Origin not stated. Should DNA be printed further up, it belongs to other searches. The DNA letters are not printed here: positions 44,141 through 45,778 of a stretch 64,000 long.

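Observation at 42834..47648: Translationally coupled MoxR(CoxD-like) - VWA(CoxE-like) - ACAD10/11-type dehydrogenase - APH-fold kinase operon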

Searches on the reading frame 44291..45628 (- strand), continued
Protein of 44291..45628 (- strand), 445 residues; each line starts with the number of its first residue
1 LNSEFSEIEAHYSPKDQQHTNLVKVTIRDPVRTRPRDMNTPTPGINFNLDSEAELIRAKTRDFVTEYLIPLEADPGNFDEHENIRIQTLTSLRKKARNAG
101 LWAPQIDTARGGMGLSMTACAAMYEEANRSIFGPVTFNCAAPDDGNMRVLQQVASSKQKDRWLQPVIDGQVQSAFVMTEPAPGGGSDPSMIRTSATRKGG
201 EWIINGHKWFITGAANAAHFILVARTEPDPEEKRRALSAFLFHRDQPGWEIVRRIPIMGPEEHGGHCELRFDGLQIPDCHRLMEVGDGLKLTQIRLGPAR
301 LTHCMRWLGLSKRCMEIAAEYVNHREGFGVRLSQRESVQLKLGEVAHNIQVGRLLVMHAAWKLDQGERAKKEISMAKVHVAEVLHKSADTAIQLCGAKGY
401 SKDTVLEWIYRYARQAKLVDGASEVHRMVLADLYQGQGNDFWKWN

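Call 62: search_protein_families(library=pfam, proteins=[L014:7083-8654:+, L060:2401-3912:+, L007:9218-10582:+, L030:9307-10659:+, L081:4539-6002:+], max_evalue=0.01)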
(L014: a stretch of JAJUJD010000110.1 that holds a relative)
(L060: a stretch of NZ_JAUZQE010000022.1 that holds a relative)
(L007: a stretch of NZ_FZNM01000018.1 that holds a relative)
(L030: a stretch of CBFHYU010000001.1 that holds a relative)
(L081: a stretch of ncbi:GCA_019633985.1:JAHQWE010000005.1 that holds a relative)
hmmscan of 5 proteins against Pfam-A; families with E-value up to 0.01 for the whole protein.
L014:7083-8654:+ (523 aa): 2 families
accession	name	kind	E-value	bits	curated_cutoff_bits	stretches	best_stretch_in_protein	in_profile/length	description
PF01636.29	APH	-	4.7e-42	144.8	23.2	1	32-276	3-231/239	Phosphotransferase enzyme family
PF19802.4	DUF6285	-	7.1e-06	27.1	28.1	1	393-505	1-91/91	Domain of unknown function (DUF6285)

L060:2401-3912:+ (503 aa): 4 families
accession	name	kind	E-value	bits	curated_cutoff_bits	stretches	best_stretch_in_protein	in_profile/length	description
PF01636.29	APH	-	2.2e-44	152.4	23.2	1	44-289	3-235/239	Phosphotransferase enzyme family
PF19802.4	DUF6285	-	5e-13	50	28.1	1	400-498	2-91/91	Domain of unknown function (DUF6285)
PF03881.20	Fructosamin_kin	-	0.0061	16.3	22.4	0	210-258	181-225/288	Fructosamine kinase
PF02958.26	EcKL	-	0.0091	15.8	22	0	214-258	209-258/294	Ecdysteroid kinase-like family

L007:9218-10582:+ (454 aa): 2 families
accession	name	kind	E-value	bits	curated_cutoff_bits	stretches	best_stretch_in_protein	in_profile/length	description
PF01636.29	APH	-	8.4e-38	130.9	23.2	1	26-262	4-231/239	Phosphotransferase enzyme family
PF01633.27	Choline_kinase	-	7.8e-05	22.6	29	1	195-241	160-207/300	Choline/ethanolamine kinase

L030:9307-10659:+ (450 aa): 5 families
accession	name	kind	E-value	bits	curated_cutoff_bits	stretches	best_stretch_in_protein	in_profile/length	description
PF01636.29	APH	-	5.3e-33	115.2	23.2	1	16-254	2-229/239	Phosphotransferase enzyme family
PF03881.20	Fructosamin_kin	-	0.0004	20.2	22.4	1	9-137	15-120/288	Fructosamine kinase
PF07914.17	DUF1679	-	0.00069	19.1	24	0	190-237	265-317/414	Uncharacterized oxidoreductase dhs-27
PF01633.27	Choline_kinase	-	0.0008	19.3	29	1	176-231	147-201/300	Choline/ethanolamine kinase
PF19802.4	DUF6285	-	0.0076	17.4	28.1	0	404-437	58-91/91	Domain of unknown function (DUF6285)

L081:4539-6002:+ (487 aa): 4 families
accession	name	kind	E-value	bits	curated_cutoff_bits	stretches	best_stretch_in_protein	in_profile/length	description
PF01636.29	APH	-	3.8e-38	132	23.2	1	32-267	3-227/239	Phosphotransferase enzyme family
PF19802.4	DUF6285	-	1.7e-06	29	28.1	1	394-470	6-89/91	Domain of unknown function (DUF6285)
PF01633.27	Choline_kinase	-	2e-05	24.5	29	1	138-306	88-278/300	Choline/ethanolamine kinase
PF01163.29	RIO1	-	0.0036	17.4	22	0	72-99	51-78/187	RIO domain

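Call 66: find_encoding_contigs(protein=P0006, flank=6000, max_places=2)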
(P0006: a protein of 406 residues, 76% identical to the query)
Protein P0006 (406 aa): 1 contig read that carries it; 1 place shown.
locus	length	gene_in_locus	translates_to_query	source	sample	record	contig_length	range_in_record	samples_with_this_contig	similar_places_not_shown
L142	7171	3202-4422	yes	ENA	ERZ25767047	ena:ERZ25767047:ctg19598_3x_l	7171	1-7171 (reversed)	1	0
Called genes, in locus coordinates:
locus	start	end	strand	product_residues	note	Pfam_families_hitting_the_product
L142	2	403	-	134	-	?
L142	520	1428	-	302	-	PF01734:Patatin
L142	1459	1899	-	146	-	PF19489:SLT_4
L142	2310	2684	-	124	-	-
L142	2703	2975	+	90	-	-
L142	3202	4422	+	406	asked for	PF02771:Acyl-CoA_dh_N, PF02770:Acyl-CoA_dh_M, PF00441:Acyl-CoA_dh_1, PF08028:Acyl-CoA_dh_2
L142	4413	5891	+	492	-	PF01636:APH, PF19802:DUF6285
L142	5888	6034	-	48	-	-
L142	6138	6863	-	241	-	PF12637:TSCPD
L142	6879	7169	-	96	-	?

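Call 67: find_encoding_contigs(protein=P0009, flank=6000, max_places=2)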
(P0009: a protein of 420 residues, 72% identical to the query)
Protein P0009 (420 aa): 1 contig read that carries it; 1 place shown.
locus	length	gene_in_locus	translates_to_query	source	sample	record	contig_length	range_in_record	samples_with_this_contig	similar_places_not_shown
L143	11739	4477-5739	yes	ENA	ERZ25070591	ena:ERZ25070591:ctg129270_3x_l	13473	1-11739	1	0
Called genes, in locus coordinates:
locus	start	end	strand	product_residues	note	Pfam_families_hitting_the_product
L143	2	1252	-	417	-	?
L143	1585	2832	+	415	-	PF00155:Aminotran_1_2, PF00266:Aminotran_5 (weak)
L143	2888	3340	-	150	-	PF08837:DUF1810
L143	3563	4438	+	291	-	PF00106:adh_short, PF08659:KR, PF13561:adh_short_C2, PF23441:SDR (weak)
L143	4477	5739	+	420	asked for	PF02771:Acyl-CoA_dh_N, PF02770:Acyl-CoA_dh_M, PF00441:Acyl-CoA_dh_1, PF08028:Acyl-CoA_dh_2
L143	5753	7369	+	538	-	PF01636:APH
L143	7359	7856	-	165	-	PF13430:DUF4112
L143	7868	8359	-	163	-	PF00210:Ferritin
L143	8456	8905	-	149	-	-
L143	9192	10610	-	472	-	-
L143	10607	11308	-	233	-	PF00657:Lipase_GDSL, PF13472:Lipase_GDSL_2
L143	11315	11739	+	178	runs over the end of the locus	PF07786:HGSNAT_cat (weak), PF01757:Acyl_transf_3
